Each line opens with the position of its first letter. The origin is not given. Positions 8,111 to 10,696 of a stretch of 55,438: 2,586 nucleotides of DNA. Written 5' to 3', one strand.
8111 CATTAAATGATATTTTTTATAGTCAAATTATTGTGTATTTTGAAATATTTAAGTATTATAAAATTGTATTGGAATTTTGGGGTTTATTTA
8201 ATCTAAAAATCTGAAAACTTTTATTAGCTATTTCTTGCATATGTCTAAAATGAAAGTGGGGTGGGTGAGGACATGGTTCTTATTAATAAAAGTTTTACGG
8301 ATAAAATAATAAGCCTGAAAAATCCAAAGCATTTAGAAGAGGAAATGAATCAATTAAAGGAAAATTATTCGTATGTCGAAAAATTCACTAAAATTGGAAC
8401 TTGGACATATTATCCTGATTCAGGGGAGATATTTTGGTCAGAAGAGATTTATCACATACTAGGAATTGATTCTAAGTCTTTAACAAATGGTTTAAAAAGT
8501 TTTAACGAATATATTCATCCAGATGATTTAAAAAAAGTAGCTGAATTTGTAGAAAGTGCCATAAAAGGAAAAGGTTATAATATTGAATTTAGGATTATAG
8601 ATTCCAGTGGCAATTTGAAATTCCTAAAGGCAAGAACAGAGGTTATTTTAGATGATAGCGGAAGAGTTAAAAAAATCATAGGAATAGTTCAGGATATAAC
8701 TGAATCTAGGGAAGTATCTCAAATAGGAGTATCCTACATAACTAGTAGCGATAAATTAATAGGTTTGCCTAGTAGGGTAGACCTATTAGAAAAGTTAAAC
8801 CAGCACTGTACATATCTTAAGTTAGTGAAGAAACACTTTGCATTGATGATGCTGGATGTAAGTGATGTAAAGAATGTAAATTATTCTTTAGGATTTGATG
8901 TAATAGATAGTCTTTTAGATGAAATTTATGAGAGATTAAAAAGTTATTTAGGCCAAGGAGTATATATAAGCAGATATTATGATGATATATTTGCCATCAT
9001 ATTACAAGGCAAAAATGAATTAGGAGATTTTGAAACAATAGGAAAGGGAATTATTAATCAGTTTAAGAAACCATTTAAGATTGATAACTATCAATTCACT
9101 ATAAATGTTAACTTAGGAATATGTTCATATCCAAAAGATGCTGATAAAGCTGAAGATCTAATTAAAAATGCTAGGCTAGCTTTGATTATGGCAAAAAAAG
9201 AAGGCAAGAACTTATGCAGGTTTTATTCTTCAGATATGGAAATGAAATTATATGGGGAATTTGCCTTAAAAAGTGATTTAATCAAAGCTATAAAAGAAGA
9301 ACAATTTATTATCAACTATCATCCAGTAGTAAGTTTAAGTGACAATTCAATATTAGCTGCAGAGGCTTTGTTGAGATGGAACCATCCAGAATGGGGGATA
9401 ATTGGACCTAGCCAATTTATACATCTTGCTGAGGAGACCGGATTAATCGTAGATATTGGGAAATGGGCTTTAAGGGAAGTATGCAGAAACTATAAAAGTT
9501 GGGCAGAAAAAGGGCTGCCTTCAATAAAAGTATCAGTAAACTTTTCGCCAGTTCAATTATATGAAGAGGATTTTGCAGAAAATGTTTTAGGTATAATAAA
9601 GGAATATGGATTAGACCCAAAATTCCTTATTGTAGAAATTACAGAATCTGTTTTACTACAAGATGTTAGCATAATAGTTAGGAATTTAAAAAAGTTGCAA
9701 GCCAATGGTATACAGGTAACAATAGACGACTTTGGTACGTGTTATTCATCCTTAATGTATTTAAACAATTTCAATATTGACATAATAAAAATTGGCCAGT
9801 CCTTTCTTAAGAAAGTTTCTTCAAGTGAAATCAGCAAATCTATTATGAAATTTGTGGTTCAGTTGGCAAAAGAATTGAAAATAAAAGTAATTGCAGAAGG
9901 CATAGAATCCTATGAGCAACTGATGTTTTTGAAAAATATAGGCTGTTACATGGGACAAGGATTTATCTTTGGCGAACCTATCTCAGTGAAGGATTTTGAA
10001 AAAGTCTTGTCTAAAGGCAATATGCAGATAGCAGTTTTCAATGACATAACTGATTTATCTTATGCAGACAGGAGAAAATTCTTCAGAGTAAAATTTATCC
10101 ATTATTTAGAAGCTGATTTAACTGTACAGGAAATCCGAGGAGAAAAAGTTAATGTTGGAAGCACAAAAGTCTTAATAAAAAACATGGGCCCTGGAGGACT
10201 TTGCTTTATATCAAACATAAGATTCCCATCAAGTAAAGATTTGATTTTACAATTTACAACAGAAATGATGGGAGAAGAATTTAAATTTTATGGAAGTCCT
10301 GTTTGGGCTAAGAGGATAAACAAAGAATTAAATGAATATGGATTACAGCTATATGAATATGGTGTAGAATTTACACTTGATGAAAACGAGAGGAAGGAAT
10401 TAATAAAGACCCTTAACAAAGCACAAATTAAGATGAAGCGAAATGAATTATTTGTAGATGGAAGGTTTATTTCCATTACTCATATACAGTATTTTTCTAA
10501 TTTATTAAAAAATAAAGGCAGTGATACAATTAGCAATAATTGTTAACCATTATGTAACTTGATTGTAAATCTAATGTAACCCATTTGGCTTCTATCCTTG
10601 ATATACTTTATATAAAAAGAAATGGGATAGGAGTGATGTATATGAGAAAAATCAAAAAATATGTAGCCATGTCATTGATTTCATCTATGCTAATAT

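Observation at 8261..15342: Two tandem paralogous PAS-degenerate-GGDEF-EAL-PilZ proteins flank a secreted protein, and their EAL sites are altered in a complementary way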

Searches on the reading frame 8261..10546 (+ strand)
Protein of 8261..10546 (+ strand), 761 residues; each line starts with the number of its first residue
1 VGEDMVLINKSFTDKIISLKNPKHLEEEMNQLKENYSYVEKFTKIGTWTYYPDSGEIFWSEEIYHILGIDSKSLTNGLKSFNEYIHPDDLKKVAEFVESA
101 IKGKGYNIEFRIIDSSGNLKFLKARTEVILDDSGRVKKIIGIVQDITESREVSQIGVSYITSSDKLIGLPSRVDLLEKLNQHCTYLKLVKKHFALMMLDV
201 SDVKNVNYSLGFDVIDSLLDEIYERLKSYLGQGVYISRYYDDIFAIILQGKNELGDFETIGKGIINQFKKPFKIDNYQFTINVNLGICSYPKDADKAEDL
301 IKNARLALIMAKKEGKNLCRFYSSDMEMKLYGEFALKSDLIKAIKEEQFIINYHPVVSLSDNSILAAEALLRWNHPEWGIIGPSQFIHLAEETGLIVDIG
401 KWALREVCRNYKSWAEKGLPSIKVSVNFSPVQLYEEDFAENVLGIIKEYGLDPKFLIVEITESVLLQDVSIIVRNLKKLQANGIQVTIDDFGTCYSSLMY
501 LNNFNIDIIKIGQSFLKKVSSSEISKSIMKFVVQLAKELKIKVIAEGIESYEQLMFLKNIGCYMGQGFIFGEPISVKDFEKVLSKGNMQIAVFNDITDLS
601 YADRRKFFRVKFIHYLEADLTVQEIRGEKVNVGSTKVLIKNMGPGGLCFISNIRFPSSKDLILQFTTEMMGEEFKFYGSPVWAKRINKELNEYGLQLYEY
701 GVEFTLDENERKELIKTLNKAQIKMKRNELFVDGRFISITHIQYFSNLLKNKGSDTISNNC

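Call 3: search_protein_families(library=pfam, proteins=[window:8261-10546:+], max_evalue=0.1)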
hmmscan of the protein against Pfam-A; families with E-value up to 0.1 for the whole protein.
window:8261-10546:+ (761 aa): 9 families
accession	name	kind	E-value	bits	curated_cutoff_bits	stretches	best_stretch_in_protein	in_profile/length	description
PF00563.25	EAL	-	3.5e-70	236.5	31.3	1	340-573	4-236/236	EAL domain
PF00990.26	GGDEF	-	2.5e-26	92.8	23.8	1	163-317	3-160/161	Diguanylate cyclase, GGDEF domain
PF08447.18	PAS_3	-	5.2e-19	68.7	25.6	1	57-143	2-89/89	PAS fold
PF13426.13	PAS_9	-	0.0002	22.1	27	1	56-148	13-103/103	PAS domain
PF07238.19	PilZ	-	0.00031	21.4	22.5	1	603-715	1-97/102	PilZ domain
PF00989.32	PAS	-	0.0082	16.6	22.6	1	58-146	25-113/113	PAS fold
PF21705.3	p55_CTD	-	0.028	15.3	27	0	181-228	12-60/80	p55, C-terminal domain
PF14527.11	LAGLIDADG_WhiA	-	0.039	14.5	23.2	0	433-482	28-77/93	WhiA LAGLIDADG-like domain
PF08448.16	PAS_4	-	0.091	13.4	23.1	0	80-151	39-110/110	PAS fold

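Call 4: search_protein_families(library=ncbifam, proteins=[window:8261-10546:+], max_evalue=0.01)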
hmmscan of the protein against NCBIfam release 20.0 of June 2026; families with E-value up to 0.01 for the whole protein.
window:8261-10546:+ (761 aa): 30 families (the best 25 are shown)
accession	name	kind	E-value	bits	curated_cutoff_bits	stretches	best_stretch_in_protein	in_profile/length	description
NF045675.1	PhdiestaseDibA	equivalog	7.8e-108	361.4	980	1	127-579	170-621/623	phosphodiesterase DibA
NF053781.1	cdiGMPphdstlr2612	equivalog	3.9e-94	316.3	1600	2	162-584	841-1266/1268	Tlr1612 family c-di-GMP phosphodiesterase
NF007474.0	PRK10060.1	equivalog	1.1e-93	314.7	782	1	102-585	179-656/663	cyclic di-GMP phosphodiesterase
NF052458.1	PhdiestGepA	equivalog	6.8e-86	289.2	1200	1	164-579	428-837/840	phosphodiesterase GepA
NF008467.0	PRK11359.1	equivalog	2.8e-85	286.9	857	1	162-582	377-791/800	oxygen-sensing cyclic-di-GMP phosphodiesterase DosP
NF008807.1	PRK11829.1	equivalog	7.4e-77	259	733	1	167-581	248-660/670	biofilm formation regulator HmsP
NF007298.0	PRK09776.1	equivalog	1.1e-65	222.2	1135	2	142-577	666-1100/1111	diguanylate cyclase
NF007839.0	PRK10551.1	equivalog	2.8e-54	184.6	461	1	338-586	266-513/518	cyclic di-GMP phosphodiesterase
NF052596.1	RR_EAL_PvrR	equivalog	3.3e-43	147.8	580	1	336-587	143-393/398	response regulator cyclic di-GMP phosphodiesterase PvrR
NF008281.1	PRK11059.1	equivalog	1.6e-30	106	663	1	161-576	221-632/633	RNase E specificity factor CsrD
NF052265.1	EAL_dom_RimA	equivalog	4.8e-29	101.3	430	1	348-574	16-234/248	S6 modification regulatory phosphodiesterase RimA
NF045673.1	c-di-GMPRcptLapD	equivalog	7.6e-27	93.9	1020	1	163-574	238-645/647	cyclic di-GMP receptor LapD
TIGR00254.1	GGDEF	domain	7.9e-20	71.2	37.4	1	161-319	5-164/168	diguanylate cyclase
NF007423.1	PRK09966.1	equivalog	5.5e-19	68.3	325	1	161-307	239-385/390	diguanylate cyclase DgcN/YfiN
NF038266.1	diguan_SiaD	equivalog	5e-17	62.1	290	1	157-318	90-251/252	biofilm regulation diguanylate cyclase SiaD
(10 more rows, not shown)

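Call 15: find_encoding_contigs(protein=window:8261-10546:+, flank=10000, max_places=6)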
Protein window:8261-10546:+ (761 aa): no gene with exactly this product is on record in the collection.

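Call 43: search_protein_families(library=pfam, alignment_id=A2, max_evalue=0.01)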
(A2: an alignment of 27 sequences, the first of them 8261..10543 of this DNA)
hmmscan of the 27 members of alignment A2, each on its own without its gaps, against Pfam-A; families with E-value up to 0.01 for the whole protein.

A. member 1, window:8261-10543:+ (761 aa): 6 families
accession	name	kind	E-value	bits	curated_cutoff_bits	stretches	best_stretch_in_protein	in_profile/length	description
PF00563.25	EAL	-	3.5e-70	236.5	31.3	1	340-573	4-236/236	EAL domain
PF00990.26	GGDEF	-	2.5e-26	92.8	23.8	1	163-317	3-160/161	Diguanylate cyclase, GGDEF domain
PF08447.18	PAS_3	-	5.2e-19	68.7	25.6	1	57-143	2-89/89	PAS fold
PF13426.13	PAS_9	-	0.0002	22.1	27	1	56-148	13-103/103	PAS domain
PF07238.19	PilZ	-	0.00031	21.4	22.5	1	603-715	1-97/102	PilZ domain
PF00989.32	PAS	-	0.0082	16.6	22.6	0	58-146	25-113/113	PAS fold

B. families by the number of members that match (of 27 scanned): 14 families
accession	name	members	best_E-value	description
PF00563.25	EAL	27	4e-77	EAL domain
PF00990.26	GGDEF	27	1.8e-35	Diguanylate cyclase, GGDEF domain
PF13426.13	PAS_9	27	3.4e-28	PAS domain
PF00989.32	PAS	25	2e-29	PAS fold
PF08447.18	PAS_3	24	8.8e-64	PAS fold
PF07238.19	PilZ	24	1.5e-08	PilZ domain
PF08448.16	PAS_4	21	7e-20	PAS fold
PF13596.12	PAS_10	4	1.5e-07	PAS domain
PF14598.12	PAS_11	2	2.8e-05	PAS domain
PF24820.1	Diguanyl_cycl_sensor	2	0.0017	Diguanylate cyclase-like sensor domain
PF24898.2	GGDEF_GdpP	1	0.00047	Cyclic-di-AMP phosphodiesterase GdpP-like, GGDEF domain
PF13188.13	PAS_8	1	0.0017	PAS domain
PF17482.7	Phage_sheath_1C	1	0.0023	Phage tail sheath C-terminal domain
PF12687.12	DUF3801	1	0.0057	Protein of unknown function (DUF3801)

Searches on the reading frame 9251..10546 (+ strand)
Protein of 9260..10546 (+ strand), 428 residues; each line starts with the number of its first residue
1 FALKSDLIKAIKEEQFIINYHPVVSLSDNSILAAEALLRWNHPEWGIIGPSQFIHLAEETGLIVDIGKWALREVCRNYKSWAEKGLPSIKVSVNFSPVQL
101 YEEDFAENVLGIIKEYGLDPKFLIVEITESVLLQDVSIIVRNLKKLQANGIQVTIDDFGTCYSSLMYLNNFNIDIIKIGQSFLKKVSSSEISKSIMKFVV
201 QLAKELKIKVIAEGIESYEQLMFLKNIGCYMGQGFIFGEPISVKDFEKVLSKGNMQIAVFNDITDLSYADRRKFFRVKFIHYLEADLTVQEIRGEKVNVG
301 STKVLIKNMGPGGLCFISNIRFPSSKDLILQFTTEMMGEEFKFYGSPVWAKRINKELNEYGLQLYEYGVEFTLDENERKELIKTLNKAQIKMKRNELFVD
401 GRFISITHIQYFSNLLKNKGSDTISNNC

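Call 6: search_solved_structures(query=window:9260-10546:+, show_alignments=4, max_evalue=0.001)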
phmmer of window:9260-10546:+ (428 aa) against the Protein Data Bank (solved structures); distinct sequences matched with E-value up to 0.001: 45.
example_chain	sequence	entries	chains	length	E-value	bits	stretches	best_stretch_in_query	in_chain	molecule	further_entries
4rni_A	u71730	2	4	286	1.5e-56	195.7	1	3-247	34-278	Motility regulator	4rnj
4rnh_A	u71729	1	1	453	5.6e-56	193.8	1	3-247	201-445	Motility regulator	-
4rnf_A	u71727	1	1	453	1.4e-54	189.2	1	3-247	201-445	Motility regulator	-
5m1t_A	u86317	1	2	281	2e-54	188.6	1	3-243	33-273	MucR Phosphodiesterase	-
8arv_A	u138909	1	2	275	7.5e-54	186.8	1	3-251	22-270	Bifunctional diguanylate cyclase/phosphodiesterase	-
5yrp_A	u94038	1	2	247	9.5e-53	183.1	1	16-254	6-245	Sensory box/response regulator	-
5m3c_A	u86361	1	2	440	2e-48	168.9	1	2-249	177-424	Diguanylate cyclase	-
2r6o_A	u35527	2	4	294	1.3e-47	166.2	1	4-252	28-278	Putative diguanylate cyclase/phosphodiesterase (GGDEF & EAL domains) | PUTATIVE DIGUANYLATE CYCLASE/PHOSPHODIESTERASE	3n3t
6hq4_A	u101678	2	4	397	1.4e-43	153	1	3-250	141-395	EAL Enzyme Bd1971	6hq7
6hq5_A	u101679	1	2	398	1.4e-43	153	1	3-250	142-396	EAL Enzyme Bd1971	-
4hu3_A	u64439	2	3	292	3.9e-39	138.3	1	5-246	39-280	Oxygen sensor protein DosP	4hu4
4y9o_A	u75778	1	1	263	3.7e-38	135.1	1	4-246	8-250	PA3825-EAL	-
5mf5_A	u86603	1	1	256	3.9e-38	135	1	5-245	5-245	Diguanylate phosphodiesterase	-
4y8e_A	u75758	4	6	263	4e-38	135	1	4-245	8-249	PA3825 EAL | PA3825-EAL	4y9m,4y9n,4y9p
5mkg_A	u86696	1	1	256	4e-38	135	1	5-245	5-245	Diguanylate phosphodiesterase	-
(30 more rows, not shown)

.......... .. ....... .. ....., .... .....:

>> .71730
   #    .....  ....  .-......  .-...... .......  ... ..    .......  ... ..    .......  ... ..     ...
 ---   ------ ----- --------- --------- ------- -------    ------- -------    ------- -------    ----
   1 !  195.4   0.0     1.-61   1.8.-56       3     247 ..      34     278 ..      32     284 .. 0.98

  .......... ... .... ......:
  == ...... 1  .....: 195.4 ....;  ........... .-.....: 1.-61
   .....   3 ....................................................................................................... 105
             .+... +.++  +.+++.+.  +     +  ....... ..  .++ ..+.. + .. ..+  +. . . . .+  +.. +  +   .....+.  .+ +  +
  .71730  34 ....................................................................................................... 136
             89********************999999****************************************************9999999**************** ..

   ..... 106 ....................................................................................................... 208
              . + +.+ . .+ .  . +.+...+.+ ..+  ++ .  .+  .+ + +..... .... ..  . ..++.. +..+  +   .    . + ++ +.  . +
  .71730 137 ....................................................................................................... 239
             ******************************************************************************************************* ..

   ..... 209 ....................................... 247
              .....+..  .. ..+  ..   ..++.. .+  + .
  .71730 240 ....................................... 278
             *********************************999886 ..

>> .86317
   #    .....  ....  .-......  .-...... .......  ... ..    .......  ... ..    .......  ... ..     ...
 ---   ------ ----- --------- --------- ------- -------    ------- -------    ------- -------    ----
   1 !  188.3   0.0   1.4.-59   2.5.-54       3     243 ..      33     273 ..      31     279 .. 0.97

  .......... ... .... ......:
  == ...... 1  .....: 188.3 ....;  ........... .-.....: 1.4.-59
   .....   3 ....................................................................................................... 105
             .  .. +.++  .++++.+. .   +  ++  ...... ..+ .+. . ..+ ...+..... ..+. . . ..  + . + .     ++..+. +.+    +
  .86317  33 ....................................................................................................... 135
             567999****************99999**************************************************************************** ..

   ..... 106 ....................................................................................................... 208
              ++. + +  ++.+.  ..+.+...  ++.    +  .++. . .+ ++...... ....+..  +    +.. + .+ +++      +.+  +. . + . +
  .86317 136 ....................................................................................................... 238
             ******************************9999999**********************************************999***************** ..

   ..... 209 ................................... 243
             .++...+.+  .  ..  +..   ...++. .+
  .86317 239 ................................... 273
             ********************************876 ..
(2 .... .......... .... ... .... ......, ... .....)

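Call 74: predict_structure(alignment_id=A3)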
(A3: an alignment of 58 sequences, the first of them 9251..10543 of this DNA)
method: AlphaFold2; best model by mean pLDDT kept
length: 431 residues; sequences in the alignment: 58
mean_pLDDT: 88.0   pTM: 0.66
mean pLDDT of the five models: 88.0, 87.3, 87.0, 85.9, 85.8
residues with pLDDT >= 90: 265; 70-90: 132; 50-70: 16; < 50: 18
segments of 3 or more residues with pLDDT < 50: 263-274, 426-431
pLDDT, mean of each block of 10 residues (from residue 1): 80 91 97 97 89 90 93 98 98 96 93 98 97 78 93 96 76 88 88 92 94 94 93 93 95 91 40 63 94 90 92 95 83 94 93 74 81 92 92 84 86 89 57 35
secondary structure, 60 per line:
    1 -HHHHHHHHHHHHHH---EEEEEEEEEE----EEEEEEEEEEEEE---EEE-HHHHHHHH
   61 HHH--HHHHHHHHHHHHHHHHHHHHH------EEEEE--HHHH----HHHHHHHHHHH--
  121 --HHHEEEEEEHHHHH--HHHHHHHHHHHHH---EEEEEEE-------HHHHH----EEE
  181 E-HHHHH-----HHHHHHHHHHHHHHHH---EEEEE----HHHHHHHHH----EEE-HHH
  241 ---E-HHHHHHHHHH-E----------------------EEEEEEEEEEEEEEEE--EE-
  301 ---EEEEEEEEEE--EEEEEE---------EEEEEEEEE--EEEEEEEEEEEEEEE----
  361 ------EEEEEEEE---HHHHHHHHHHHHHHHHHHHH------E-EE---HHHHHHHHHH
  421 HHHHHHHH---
elements in order: H2-15 E19-28 E33-45 E49-51 H53-63 H66-86 E93-97 H100-103 H108-118 E126-131 H132-136 H139-151 E155-161 H169-173 E178-181 H183-187 H193-208 E212-216 H221-229 E234-236 H246-255 E280-295 E304-313 E316-321 E331-339 E342-356 E367-374 H378-397 H411-428

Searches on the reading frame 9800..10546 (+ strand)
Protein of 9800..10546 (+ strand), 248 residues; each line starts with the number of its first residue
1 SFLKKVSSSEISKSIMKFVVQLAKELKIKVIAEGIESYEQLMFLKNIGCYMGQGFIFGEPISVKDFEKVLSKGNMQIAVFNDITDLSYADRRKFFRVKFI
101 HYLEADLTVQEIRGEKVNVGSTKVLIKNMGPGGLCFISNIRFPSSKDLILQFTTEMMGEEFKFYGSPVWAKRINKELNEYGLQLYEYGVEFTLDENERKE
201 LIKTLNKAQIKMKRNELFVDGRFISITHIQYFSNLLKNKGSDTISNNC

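Call 9: find_related_loci(query=window:9800-10546:+, collection=genome_contigs, flank=10000)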
Query window:9800-10546:+ (248 aa) in genome_contigs; peptide patterns used: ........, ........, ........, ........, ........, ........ (x = any residue, [..] = any of these).
126 stretches matched a pattern, but none encodes a relative of the query by tblastn (E <= 1e-3).
